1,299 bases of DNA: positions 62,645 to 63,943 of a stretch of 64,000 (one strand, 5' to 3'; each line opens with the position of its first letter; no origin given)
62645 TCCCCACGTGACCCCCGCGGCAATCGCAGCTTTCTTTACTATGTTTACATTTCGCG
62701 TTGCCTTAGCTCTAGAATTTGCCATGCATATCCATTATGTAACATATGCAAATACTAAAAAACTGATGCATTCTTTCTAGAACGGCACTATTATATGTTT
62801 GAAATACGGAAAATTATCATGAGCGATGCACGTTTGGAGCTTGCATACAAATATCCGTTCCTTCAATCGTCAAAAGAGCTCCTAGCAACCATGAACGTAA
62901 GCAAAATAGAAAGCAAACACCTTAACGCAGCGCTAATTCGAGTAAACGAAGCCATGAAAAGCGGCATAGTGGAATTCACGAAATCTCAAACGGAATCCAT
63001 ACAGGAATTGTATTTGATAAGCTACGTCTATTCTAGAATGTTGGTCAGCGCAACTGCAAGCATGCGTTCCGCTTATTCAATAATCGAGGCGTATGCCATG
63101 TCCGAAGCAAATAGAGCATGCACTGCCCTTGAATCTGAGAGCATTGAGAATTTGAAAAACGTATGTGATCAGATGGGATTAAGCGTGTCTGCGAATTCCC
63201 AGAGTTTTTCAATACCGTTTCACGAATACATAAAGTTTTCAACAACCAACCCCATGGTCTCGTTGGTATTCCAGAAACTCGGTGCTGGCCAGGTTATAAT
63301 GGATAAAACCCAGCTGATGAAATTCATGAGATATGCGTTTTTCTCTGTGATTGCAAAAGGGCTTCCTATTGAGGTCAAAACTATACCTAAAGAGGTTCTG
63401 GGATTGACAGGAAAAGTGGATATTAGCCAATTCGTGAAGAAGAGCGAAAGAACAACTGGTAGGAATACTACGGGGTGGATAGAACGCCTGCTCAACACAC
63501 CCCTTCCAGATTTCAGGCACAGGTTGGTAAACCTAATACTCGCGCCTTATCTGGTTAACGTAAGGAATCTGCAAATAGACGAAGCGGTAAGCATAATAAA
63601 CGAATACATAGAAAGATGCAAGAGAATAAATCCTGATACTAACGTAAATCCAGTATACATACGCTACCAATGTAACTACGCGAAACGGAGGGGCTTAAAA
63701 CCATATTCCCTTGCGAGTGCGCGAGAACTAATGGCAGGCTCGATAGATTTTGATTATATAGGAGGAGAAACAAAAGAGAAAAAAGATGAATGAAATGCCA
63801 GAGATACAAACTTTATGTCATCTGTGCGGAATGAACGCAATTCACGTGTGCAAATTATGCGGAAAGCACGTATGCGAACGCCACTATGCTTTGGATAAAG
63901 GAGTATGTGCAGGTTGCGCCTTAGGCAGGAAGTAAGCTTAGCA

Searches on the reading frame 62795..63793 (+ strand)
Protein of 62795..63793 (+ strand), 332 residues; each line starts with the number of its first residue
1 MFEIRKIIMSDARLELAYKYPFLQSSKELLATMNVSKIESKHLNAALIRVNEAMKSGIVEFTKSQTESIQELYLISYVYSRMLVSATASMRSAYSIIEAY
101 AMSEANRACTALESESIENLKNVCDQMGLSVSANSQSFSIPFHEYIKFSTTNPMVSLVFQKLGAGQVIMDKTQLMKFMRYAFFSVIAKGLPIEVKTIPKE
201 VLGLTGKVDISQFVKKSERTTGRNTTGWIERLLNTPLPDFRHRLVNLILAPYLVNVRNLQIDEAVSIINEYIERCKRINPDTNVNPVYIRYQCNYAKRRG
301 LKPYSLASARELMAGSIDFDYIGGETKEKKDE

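Call 32: find_encoding_contigs(protein=window:62795-63793:+, flank=10000, max_places=1)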
Protein window:62795-63793:+ (332 aa): 4 contigs read that carry it; 1 place shown.
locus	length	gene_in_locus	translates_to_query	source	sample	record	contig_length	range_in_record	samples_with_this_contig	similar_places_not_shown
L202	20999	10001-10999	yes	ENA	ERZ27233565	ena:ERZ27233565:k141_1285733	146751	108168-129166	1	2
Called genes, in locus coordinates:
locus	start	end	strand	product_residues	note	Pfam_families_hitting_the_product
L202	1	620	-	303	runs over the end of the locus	PF00890:FAD_binding_2 (faint), PF01266:DAO (faint), PF03486:HI0933_like (faint), PF07992:Pyr_redox_2, PF12831:FAD_oxidored (faint), PF13738:Pyr_redox_3, PF00070:Pyr_redox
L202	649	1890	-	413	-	PF04894:Nre_N, PF04895:Nre_C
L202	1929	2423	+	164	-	PF00293:NUDIX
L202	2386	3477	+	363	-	PF01321:Creatinase_N, PF00557:Peptidase_M24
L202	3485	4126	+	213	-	PF02698:DUF218 (weak)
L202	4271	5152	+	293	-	-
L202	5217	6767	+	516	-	PF01935:DUF87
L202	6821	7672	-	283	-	PF02673:BacA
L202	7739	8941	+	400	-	PF00999:Na_H_Exchanger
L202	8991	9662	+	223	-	PF00156:Pribosyltran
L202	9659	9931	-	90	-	-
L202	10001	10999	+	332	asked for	PF18689:PriX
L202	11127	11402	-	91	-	-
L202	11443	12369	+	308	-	PF13385:Laminin_G_3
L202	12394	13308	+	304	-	PF13385:Laminin_G_3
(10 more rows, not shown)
